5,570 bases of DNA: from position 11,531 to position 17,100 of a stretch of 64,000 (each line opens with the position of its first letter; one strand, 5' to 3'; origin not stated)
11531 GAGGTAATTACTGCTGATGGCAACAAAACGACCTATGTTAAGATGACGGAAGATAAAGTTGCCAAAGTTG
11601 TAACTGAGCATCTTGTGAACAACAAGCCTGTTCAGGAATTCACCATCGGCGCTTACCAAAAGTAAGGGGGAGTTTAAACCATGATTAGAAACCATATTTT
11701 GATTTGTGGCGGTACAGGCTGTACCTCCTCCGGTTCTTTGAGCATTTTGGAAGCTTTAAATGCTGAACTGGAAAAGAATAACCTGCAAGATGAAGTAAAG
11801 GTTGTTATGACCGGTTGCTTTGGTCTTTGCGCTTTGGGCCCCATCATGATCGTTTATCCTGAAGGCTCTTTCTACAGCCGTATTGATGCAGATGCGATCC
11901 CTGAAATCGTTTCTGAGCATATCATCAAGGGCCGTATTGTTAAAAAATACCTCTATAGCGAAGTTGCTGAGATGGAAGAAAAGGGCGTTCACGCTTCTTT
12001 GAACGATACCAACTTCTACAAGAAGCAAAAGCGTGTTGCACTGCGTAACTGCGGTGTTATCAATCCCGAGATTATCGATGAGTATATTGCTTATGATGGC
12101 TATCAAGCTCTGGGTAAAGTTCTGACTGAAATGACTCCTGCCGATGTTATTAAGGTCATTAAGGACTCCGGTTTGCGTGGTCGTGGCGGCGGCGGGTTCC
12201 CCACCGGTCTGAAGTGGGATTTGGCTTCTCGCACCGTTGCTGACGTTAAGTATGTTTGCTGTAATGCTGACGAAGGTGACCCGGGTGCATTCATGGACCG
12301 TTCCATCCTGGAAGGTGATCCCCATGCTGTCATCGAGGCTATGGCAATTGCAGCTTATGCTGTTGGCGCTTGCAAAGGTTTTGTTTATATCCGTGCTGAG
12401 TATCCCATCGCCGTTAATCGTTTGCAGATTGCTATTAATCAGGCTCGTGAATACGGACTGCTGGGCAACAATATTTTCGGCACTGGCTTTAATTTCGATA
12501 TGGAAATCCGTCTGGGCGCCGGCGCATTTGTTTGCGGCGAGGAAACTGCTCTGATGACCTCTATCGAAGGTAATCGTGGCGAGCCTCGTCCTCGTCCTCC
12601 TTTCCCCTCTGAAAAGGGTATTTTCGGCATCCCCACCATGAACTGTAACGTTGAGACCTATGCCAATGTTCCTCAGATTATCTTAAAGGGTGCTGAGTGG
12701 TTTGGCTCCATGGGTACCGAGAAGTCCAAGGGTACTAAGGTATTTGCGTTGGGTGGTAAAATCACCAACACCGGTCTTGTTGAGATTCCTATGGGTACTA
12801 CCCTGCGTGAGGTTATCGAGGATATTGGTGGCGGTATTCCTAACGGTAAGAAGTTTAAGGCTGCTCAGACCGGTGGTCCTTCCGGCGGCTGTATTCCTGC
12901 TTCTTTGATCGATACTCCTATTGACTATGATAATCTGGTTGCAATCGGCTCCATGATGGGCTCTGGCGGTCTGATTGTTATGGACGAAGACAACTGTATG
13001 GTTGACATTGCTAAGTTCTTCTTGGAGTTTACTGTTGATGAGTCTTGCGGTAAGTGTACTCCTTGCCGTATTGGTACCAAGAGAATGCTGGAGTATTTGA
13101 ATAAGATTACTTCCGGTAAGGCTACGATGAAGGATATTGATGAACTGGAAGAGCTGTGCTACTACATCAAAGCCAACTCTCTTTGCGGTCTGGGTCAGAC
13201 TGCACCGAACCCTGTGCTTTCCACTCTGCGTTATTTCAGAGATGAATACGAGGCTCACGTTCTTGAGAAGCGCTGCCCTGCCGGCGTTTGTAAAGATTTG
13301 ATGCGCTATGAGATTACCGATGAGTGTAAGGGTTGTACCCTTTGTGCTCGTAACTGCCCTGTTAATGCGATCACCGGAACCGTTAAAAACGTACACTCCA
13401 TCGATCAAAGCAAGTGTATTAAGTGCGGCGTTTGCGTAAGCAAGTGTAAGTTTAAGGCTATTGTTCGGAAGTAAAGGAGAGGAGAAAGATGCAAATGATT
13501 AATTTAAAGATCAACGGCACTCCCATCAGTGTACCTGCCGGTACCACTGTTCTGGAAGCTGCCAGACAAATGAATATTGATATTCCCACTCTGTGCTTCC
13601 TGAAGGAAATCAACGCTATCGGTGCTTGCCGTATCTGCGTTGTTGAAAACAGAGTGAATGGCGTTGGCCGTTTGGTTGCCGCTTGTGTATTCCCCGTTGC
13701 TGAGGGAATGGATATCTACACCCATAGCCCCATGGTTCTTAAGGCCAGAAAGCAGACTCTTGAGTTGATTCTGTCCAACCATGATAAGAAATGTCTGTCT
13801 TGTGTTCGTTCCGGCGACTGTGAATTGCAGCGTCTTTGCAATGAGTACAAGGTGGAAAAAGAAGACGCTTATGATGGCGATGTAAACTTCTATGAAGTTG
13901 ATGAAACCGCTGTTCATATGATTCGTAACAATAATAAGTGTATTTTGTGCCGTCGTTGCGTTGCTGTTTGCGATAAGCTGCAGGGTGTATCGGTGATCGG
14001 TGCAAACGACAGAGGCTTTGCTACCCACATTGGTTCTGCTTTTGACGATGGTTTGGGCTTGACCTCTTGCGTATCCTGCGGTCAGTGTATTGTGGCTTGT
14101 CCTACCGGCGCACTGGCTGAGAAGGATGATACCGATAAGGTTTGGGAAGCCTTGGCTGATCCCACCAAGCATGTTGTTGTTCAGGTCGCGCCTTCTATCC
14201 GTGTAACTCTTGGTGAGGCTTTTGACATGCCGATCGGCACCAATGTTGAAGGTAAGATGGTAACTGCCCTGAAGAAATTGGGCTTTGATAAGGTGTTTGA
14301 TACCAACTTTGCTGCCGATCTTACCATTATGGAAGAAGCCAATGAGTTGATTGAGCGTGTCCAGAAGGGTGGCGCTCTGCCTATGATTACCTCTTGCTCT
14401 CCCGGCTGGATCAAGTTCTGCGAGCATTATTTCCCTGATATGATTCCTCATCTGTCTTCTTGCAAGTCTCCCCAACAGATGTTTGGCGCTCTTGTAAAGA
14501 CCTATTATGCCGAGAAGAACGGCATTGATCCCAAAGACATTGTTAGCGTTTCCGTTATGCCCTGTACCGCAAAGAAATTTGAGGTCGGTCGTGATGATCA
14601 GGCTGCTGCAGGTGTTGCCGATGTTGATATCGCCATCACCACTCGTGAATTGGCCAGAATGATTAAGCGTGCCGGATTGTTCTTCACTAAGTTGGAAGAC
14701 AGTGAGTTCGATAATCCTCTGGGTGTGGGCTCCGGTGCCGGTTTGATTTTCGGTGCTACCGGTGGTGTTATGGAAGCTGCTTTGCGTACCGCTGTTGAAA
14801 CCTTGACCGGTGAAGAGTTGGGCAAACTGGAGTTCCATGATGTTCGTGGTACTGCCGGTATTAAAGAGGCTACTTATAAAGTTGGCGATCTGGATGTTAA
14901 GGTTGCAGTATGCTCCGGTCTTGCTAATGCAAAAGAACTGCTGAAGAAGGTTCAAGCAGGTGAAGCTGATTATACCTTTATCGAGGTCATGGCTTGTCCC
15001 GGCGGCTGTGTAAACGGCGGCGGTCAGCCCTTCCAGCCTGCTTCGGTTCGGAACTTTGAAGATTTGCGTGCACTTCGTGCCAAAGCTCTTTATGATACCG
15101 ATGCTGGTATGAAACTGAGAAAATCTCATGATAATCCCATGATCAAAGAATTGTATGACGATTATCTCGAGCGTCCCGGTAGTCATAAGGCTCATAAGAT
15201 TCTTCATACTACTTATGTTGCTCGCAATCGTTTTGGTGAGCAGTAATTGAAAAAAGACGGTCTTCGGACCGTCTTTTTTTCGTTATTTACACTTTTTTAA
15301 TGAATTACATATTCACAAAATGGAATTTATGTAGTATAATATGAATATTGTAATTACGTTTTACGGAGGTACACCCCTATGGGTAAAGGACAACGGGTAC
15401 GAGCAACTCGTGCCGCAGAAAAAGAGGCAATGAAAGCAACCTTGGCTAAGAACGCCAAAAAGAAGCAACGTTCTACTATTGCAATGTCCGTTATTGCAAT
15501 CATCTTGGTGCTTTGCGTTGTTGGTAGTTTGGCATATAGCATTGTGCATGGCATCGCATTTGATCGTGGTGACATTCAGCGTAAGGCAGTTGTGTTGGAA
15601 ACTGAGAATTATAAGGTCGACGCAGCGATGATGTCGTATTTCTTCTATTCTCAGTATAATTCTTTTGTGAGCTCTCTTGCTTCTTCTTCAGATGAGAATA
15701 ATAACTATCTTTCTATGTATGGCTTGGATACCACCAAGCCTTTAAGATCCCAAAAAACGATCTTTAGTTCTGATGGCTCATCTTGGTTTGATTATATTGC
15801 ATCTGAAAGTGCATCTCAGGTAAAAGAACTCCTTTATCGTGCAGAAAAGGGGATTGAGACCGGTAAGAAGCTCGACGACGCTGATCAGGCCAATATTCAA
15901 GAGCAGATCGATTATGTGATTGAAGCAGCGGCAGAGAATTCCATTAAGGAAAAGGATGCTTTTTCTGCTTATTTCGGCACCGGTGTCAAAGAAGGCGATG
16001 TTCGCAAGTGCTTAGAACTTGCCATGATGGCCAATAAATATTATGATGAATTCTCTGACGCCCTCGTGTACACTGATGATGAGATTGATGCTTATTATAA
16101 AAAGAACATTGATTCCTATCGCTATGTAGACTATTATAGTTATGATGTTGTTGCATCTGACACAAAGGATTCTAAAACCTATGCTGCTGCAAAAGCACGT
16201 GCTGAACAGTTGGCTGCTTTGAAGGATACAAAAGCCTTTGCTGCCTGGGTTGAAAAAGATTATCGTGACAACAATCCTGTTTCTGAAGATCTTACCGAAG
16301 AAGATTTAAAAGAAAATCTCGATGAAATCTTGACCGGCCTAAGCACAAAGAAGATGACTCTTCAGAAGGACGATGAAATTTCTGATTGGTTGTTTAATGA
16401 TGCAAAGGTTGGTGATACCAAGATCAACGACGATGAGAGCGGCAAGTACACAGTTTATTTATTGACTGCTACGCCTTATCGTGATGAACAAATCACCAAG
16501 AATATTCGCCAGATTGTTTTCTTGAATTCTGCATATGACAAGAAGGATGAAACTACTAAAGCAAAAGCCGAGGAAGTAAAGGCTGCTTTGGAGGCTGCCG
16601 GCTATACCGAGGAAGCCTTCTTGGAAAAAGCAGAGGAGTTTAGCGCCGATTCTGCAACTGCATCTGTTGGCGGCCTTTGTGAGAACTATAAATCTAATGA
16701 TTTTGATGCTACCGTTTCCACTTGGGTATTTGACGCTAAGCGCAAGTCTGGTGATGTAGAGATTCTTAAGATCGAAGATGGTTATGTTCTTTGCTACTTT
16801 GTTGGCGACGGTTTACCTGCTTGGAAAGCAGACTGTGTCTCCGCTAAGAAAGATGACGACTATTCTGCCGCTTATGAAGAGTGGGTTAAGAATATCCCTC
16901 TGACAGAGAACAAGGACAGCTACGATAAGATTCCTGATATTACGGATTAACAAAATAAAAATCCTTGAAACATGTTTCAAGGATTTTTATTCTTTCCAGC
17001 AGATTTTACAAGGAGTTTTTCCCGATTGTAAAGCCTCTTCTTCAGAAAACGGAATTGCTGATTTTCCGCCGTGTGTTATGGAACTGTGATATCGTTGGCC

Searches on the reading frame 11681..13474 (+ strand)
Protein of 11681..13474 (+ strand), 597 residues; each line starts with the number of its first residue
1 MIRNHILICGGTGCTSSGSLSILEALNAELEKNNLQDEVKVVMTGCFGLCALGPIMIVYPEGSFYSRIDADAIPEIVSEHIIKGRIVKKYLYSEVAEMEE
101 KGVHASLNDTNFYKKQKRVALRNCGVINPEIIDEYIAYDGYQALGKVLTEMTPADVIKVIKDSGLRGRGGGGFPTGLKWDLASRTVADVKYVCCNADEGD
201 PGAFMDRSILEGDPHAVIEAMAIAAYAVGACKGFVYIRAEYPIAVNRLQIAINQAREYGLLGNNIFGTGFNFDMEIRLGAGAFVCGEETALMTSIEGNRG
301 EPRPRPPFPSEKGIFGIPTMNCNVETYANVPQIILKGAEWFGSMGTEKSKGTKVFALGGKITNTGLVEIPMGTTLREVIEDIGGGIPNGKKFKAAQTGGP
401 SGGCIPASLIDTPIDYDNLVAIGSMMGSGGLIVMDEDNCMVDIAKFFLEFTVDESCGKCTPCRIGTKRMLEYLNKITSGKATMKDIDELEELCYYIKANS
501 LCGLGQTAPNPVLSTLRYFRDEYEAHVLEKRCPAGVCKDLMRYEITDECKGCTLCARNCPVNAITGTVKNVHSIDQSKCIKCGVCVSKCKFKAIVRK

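Call 75: search_protein_families(library=pfam, proteins=[window:11681-13474:+], max_evalue=0.00001)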
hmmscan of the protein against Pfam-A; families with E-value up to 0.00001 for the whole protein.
window:11681-13474:+ (597 aa): 8 families
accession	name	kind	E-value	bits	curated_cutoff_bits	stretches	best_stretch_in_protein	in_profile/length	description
PF01512.22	Complex1_51K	-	1e-44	152.5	31.2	1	160-331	1-149/150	Nuo51 FMN-binding domain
PF10589.14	NADH_4Fe-4S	-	1.1e-36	125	23.5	1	442-526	1-85/85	NADH-ubiquinone oxidoreductase-F iron-sulfur binding region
PF00037.32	Fer4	-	4.6e-09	36.2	21.1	1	573-594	2-23/24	4Fe-4S binding domain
PF01257.25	2Fe-2S_thioredx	-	8.6e-08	32.6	24.8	1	3-79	65-143/145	Thioredoxin-like [2Fe-2S] ferredoxin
PF10531.15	SLBB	-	3.7e-07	30.3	27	1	356-403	3-53/55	SLBB domain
PF14697.11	Fer4_21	-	3.2e-06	27.6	35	0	544-565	36-58/59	4Fe-4S dicluster domain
PF12838.12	Fer4_7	-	4.4e-06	27.5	27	1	549-593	2-52/52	4Fe-4S dicluster domain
PF13237.11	Fer4_10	-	5e-06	26.8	25.5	1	545-589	5-52/53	4Fe-4S dicluster domain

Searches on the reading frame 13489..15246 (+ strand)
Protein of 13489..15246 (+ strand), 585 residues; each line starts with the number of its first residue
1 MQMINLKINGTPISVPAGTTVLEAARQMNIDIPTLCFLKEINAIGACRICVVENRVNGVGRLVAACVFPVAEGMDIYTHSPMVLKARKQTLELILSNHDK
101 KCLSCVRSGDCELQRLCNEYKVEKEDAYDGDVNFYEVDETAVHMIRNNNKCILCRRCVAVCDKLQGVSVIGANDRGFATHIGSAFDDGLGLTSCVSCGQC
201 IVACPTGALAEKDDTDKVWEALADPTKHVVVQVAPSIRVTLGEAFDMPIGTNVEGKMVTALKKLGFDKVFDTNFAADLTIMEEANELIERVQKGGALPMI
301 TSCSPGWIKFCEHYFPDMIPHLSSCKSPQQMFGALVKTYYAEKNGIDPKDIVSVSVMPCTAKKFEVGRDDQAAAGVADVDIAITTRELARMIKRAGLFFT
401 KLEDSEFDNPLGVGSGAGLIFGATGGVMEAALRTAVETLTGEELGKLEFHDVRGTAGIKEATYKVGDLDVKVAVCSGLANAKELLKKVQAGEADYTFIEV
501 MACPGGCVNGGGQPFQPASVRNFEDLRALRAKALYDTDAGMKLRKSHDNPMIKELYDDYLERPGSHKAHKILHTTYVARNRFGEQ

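Call 75: search_protein_families(library=pfam, proteins=[window:13489-15246:+], max_evalue=0.00001)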
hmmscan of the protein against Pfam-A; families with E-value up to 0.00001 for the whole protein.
window:13489-15246:+ (585 aa): 6 families
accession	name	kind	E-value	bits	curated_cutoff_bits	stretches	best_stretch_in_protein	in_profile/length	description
PF02906.19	Fe_hyd_lg_C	-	6.3e-103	344.1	22.1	1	227-511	1-245/245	Iron only hydrogenase large subunit, C-terminal domain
PF02256.22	Fe_hyd_SSU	-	1.7e-24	86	24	1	525-579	2-56/56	Iron hydrogenase small subunit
PF13510.11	Fer2_4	-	1.8e-18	66.8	22.8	1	2-80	2-81/82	2Fe-2S iron-sulfur cluster binding domain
PF10588.14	NADH-G_4Fe-4S_3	-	6.1e-16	58.1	27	1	87-124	1-38/40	NADH-ubiquinone oxidoreductase-G iron-sulfur binding region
PF12838.12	Fer4_7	-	7e-07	30.1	27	1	150-208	1-52/52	4Fe-4S dicluster domain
PF22117.2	Fer4_Nqo3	-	3.5e-06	27.5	27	1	147-209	7-66/67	NADH-quinone oxidoreductase subunit 3, ferredoxin-like domain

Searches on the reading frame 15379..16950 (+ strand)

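Call 75: search_protein_families(library=pfam, proteins=[window:15379-16950:+], max_evalue=0.00001)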
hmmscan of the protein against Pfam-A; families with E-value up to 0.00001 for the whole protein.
window:15379-16950:+ (523 aa): 3 families
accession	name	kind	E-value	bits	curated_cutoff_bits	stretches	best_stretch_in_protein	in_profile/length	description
PF13616.12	Rotamase_3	-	1.1e-07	32.9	22.5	1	373-468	15-106/116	PPIC-type PPIASE domain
PF13145.12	Rotamase_2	-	7.4e-07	30.5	27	1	232-355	2-99/121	PPIC-type PPIASE domain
PF00639.27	Rotamase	-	3.4e-06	28.4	21.7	1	385-473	10-94/97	PPIC-type PPIASE domain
